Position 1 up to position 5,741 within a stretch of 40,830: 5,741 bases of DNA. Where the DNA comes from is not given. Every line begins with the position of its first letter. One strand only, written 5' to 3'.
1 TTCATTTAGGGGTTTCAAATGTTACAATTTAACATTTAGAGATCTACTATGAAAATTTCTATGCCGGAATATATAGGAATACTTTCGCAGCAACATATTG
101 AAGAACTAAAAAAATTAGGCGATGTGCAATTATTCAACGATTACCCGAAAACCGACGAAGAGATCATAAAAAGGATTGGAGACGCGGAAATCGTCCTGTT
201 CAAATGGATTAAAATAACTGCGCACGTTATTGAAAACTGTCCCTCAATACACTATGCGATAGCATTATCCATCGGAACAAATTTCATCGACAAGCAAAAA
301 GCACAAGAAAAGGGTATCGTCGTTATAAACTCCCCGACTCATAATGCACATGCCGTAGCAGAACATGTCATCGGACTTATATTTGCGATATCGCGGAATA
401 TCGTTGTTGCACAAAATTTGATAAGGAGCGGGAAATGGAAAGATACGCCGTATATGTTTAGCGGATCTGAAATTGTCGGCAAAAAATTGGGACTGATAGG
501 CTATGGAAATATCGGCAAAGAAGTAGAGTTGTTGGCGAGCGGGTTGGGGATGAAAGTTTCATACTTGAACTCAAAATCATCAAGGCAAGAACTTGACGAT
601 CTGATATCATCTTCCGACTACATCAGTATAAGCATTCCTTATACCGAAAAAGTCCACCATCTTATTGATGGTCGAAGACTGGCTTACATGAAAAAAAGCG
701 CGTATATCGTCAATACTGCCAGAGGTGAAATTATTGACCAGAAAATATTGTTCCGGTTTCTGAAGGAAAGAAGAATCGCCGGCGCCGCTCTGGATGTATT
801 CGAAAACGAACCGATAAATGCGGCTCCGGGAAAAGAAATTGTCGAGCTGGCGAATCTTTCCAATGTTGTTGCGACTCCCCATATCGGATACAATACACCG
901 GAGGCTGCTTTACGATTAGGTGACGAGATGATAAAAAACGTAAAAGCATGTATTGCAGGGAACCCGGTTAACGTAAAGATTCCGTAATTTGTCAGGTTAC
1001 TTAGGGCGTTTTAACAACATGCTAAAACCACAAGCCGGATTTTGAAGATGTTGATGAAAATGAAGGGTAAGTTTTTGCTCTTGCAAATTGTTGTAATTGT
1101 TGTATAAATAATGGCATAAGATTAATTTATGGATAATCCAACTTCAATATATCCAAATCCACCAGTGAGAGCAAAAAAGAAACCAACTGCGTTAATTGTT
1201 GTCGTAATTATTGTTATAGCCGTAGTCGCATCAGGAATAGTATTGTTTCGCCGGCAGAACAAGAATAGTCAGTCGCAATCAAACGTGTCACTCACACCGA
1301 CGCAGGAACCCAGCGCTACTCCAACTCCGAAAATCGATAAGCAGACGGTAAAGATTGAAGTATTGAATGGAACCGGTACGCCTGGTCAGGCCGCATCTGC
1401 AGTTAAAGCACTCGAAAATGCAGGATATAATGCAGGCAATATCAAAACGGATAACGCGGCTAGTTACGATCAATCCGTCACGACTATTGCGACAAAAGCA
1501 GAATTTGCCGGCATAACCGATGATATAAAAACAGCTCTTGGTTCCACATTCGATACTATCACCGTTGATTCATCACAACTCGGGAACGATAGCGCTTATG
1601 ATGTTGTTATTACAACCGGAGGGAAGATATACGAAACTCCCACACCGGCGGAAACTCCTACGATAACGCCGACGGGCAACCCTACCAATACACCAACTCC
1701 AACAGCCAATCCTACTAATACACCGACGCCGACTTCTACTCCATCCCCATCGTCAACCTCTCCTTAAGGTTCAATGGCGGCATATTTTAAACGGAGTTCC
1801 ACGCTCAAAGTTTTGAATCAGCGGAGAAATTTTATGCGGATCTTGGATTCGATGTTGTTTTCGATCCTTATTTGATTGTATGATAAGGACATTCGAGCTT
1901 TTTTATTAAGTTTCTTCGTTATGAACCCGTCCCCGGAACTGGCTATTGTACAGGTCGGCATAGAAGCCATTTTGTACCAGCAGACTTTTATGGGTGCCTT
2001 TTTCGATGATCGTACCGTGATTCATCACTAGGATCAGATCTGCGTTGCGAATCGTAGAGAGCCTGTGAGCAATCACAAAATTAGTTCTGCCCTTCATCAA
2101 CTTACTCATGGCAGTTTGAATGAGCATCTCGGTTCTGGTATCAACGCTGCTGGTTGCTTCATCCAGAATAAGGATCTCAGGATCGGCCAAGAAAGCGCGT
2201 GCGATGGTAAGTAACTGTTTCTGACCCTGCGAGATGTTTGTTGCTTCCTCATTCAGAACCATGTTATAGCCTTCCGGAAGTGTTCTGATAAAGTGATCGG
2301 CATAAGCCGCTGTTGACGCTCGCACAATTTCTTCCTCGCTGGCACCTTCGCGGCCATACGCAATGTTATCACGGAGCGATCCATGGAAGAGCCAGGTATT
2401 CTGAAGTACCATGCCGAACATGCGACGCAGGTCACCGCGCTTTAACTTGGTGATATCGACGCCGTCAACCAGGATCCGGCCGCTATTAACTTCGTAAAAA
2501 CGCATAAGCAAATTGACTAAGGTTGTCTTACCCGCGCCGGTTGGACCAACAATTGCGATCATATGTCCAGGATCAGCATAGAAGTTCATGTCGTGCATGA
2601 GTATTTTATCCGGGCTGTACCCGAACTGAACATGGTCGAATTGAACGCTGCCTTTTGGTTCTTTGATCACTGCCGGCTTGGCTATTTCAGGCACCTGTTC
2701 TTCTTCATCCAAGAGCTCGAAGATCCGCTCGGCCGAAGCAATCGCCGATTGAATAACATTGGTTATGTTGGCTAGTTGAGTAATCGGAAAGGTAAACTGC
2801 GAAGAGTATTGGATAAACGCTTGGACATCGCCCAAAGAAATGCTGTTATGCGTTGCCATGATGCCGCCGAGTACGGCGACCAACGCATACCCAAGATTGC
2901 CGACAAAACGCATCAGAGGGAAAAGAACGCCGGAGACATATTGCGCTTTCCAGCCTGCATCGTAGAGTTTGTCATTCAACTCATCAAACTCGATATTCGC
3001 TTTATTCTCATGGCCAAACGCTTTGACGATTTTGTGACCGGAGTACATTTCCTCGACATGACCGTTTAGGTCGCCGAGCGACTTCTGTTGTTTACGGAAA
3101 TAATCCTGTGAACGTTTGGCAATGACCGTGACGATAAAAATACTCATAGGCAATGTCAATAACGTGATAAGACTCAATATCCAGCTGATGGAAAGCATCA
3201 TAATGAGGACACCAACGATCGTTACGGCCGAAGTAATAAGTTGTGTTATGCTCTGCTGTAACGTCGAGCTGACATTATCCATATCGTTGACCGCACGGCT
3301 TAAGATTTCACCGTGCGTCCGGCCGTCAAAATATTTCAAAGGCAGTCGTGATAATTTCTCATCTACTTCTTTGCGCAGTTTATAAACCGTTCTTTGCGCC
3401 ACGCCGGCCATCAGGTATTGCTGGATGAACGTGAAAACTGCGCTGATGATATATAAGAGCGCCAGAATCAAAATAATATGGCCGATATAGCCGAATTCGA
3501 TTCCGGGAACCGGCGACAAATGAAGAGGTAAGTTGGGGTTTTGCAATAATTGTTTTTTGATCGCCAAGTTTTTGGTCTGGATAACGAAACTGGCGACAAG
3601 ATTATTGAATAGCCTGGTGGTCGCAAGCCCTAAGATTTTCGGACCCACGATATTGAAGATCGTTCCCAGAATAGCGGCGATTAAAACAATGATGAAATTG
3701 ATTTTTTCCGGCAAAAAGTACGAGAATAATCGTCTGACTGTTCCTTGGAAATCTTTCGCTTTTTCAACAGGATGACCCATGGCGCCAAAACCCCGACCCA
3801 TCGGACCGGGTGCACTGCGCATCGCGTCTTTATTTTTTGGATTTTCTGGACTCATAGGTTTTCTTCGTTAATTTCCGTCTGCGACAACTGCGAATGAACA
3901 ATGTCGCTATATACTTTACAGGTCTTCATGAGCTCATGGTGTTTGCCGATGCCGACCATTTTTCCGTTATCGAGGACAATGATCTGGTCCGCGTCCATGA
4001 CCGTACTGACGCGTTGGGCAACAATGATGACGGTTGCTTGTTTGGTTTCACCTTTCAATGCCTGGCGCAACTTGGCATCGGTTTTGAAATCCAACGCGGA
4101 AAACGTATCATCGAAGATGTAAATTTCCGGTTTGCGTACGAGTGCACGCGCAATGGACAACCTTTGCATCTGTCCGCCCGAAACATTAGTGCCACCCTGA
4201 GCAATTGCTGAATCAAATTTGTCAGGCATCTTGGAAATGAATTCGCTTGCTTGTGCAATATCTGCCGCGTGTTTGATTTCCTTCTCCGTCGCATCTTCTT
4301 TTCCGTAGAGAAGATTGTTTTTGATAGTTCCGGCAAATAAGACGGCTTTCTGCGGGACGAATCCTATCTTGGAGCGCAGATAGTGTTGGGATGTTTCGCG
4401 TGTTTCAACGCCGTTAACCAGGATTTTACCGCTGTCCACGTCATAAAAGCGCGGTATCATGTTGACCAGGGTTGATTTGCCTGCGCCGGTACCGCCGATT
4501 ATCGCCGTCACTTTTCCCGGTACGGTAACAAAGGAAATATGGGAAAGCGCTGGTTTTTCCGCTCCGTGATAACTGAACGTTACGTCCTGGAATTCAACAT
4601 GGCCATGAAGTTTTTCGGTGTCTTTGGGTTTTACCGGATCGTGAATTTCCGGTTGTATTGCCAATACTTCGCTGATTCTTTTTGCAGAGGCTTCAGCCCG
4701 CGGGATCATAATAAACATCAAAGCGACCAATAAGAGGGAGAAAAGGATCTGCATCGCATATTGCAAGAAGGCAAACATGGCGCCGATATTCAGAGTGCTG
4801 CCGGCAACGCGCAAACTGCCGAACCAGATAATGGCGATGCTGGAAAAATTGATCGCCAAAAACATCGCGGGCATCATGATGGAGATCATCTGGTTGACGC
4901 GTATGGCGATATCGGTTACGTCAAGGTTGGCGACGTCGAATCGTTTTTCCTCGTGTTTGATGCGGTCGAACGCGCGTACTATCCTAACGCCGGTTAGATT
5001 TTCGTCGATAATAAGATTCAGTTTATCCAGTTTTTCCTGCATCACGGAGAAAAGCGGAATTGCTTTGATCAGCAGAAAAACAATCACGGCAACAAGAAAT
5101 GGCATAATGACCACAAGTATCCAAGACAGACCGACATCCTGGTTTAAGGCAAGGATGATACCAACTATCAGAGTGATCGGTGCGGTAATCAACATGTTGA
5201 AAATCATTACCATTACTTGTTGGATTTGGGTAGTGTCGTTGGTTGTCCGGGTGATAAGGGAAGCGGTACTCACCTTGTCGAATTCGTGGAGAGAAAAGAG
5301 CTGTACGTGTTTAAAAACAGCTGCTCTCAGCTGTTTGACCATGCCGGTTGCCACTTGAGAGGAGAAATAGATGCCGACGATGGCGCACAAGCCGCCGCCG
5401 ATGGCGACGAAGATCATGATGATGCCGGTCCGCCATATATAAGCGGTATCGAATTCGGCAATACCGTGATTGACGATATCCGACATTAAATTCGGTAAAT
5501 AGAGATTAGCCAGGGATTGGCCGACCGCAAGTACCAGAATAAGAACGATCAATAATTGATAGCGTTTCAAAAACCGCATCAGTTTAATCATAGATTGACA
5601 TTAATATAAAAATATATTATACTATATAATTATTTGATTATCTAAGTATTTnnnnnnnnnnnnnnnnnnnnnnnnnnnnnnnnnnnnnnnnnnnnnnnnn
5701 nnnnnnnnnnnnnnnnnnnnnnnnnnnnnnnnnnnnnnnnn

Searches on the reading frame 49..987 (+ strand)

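Call 33: search_protein_families(library=pfam, proteins=[window:49-987:+], max_evalue=0.001)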
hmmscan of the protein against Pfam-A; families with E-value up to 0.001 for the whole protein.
window:49-987:+ (312 aa): 2 families
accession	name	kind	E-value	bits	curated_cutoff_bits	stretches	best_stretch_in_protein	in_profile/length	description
PF02826.25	2-Hacid_dh_C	-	2.3e-48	164.4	25.1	1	108-280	1-178/178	D-isomer specific 2-hydroxyacid dehydrogenase, NAD binding domain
PF00389.36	2-Hacid_dh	-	2e-20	73.3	24.6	1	13-307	8-129/134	D-isomer specific 2-hydroxyacid dehydrogenase, catalytic domain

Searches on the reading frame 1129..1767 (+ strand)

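Call 33: search_protein_families(library=pfam, proteins=[window:1129-1767:+], max_evalue=0.001)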
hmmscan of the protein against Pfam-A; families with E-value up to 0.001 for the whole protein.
window:1129-1767:+ (212 aa): 1 family
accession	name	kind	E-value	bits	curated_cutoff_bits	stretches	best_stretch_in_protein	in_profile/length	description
PF13399.11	LytR_C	-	1.9e-10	41.9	22.2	1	73-163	1-82/86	LytR cell envelope-related transcriptional attenuator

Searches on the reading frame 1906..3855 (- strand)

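Call 33: search_protein_families(library=pfam, proteins=[window:1906-3855:-], max_evalue=0.001)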
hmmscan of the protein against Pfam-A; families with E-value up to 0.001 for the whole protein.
window:1906-3855:- (649 aa): 5 families
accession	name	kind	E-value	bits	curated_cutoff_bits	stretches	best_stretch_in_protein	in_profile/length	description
PF00664.28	ABC_membrane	-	1.1e-58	199.6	28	1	54-357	1-273/274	ABC transporter transmembrane region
PF00005.33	ABC_tran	-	5.7e-29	101.9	25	1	421-569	2-137/137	ABC transporter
PF13401.12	AAA_22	-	2.7e-05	24.9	27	1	431-567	6-93/130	AAA domain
PF00004.35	AAA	-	0.00043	21.2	21.2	0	435-592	3-97/131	ATPase family associated with various cellular activities (AAA)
PF13304.12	AAA_21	-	0.0008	20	27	0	535-574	232-274/304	AAA domain, putative AbiEii toxin, Type IV TA system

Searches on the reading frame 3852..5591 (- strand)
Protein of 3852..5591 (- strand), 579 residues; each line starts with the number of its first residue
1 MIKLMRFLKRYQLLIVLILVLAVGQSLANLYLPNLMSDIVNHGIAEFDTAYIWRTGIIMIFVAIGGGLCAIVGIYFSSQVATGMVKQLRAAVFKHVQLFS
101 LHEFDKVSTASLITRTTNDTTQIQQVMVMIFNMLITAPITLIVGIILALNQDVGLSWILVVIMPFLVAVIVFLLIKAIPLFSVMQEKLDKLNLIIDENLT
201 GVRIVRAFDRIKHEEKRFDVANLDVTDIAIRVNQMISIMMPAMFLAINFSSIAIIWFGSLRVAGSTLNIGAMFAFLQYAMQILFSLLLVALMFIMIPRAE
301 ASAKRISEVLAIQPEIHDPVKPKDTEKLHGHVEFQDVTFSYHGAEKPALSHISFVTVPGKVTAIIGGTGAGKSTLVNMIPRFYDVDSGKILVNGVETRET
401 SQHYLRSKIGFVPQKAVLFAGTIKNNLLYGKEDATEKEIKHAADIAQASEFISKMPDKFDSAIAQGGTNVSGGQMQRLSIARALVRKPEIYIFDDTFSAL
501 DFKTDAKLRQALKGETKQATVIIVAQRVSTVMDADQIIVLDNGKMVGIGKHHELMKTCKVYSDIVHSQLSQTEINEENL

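Call 33: search_protein_families(library=pfam, proteins=[window:3852-5591:-], max_evalue=0.001)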
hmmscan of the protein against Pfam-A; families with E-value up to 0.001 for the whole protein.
window:3852-5591:- (579 aa): 4 families
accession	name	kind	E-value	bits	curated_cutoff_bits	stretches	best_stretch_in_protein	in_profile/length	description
PF00664.28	ABC_membrane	-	8e-41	141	28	1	16-285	2-273/274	ABC transporter transmembrane region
PF00005.33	ABC_tran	-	8e-29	101.4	25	1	349-497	1-136/137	ABC transporter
PF02463.25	SMC_N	-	1.1e-06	28.7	40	1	414-539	135-210/220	RecF/RecN/SMC N terminal domain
PF09818.15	ABC_ATPase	-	8e-06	25.5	23.2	0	446-539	135-229/283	P-loop domain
